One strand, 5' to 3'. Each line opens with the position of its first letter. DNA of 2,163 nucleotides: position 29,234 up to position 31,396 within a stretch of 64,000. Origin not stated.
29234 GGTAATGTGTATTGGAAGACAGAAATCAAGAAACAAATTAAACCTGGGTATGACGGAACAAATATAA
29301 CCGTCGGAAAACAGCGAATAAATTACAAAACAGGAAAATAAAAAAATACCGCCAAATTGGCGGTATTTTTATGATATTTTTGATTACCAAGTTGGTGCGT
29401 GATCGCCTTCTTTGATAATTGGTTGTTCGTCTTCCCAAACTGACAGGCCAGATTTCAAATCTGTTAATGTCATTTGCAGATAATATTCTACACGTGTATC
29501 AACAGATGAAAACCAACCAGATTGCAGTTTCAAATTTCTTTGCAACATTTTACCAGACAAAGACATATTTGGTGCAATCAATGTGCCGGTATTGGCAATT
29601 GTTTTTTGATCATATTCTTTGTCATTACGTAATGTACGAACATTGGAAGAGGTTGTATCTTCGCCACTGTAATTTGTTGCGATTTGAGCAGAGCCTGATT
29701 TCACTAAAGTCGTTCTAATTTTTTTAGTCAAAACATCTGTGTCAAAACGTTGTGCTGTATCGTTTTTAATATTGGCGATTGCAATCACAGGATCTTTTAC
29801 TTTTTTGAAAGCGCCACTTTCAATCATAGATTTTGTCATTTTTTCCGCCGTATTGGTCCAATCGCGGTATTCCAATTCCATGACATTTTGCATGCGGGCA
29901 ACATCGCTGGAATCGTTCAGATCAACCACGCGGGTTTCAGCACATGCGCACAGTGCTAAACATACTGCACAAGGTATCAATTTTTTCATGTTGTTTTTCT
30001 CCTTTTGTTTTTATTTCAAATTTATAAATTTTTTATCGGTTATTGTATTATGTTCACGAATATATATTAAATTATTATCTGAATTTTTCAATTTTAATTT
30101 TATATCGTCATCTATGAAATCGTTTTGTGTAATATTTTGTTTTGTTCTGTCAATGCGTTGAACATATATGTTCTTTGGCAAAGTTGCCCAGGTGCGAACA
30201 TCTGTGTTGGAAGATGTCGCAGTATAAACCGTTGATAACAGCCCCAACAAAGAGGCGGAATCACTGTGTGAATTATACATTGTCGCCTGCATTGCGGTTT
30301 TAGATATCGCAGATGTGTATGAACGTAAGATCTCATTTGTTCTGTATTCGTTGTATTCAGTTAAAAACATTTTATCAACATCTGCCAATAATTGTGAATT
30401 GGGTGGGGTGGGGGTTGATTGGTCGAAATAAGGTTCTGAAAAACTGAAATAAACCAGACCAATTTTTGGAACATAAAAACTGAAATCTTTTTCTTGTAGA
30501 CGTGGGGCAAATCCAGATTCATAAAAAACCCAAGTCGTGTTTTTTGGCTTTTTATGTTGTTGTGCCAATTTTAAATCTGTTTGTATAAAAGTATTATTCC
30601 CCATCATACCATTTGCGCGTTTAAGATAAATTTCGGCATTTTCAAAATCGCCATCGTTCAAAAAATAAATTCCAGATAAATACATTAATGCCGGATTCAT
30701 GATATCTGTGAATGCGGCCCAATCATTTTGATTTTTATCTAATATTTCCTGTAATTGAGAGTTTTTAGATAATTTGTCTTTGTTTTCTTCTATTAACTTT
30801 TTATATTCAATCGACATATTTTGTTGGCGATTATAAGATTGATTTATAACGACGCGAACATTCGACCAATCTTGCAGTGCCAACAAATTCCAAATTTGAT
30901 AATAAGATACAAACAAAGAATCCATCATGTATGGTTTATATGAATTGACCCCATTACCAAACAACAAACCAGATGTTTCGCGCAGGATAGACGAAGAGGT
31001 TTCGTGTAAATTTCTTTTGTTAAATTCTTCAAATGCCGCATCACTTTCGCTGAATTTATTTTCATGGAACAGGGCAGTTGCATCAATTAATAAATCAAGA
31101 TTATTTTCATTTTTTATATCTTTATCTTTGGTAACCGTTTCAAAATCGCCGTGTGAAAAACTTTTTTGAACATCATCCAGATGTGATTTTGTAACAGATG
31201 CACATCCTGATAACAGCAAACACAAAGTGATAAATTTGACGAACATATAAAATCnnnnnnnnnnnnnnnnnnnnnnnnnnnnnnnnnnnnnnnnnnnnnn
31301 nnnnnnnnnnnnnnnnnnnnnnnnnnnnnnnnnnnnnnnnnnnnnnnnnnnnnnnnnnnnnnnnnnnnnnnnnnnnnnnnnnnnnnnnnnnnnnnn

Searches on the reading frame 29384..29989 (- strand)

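Call 68: search_protein_families(library=pfam, proteins=[window:29384-29989:-], max_evalue=1)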
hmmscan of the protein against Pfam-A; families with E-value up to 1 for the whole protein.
window:29384-29989:- (201 aa): 3 families
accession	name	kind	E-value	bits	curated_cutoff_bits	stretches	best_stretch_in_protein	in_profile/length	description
PF13036.11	LpoB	-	3.9e-33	114.9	22.3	1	45-191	3-147/147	Peptidoglycan-synthase activator LpoB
PF08743.15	Nse4_C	-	0.014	16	26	1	19-51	51-82/89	Nse4 C-terminal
PF00565.23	SNase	-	0.063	14.2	21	1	40-122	18-95/107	Staphylococcal nuclease homologue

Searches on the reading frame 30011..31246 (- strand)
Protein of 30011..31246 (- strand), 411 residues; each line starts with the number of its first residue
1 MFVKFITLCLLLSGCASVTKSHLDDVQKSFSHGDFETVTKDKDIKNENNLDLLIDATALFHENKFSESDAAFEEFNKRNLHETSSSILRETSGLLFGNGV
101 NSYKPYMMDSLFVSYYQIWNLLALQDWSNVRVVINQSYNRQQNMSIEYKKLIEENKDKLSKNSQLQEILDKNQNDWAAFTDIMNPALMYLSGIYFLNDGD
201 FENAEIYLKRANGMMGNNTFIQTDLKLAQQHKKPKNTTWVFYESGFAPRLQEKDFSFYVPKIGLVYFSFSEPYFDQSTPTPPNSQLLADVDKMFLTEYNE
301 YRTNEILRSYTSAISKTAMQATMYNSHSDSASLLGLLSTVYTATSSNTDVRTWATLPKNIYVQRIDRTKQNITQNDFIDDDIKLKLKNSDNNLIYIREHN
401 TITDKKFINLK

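Call 68: search_protein_families(library=pfam, proteins=[window:30011-31246:-], max_evalue=1)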
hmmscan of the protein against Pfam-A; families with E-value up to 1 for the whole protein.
window:30011-31246:- (411 aa): 2 families
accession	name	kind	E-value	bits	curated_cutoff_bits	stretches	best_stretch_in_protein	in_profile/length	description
PF23300.3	HEAT_Nup120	-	0.00035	20.9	29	1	183-220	22-62/170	Nucleoporin Nup120, HEAT repeats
PF10345.15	Cohesin_load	-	0.0023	16.8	25.8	1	151-211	366-424/585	Cohesin loading factor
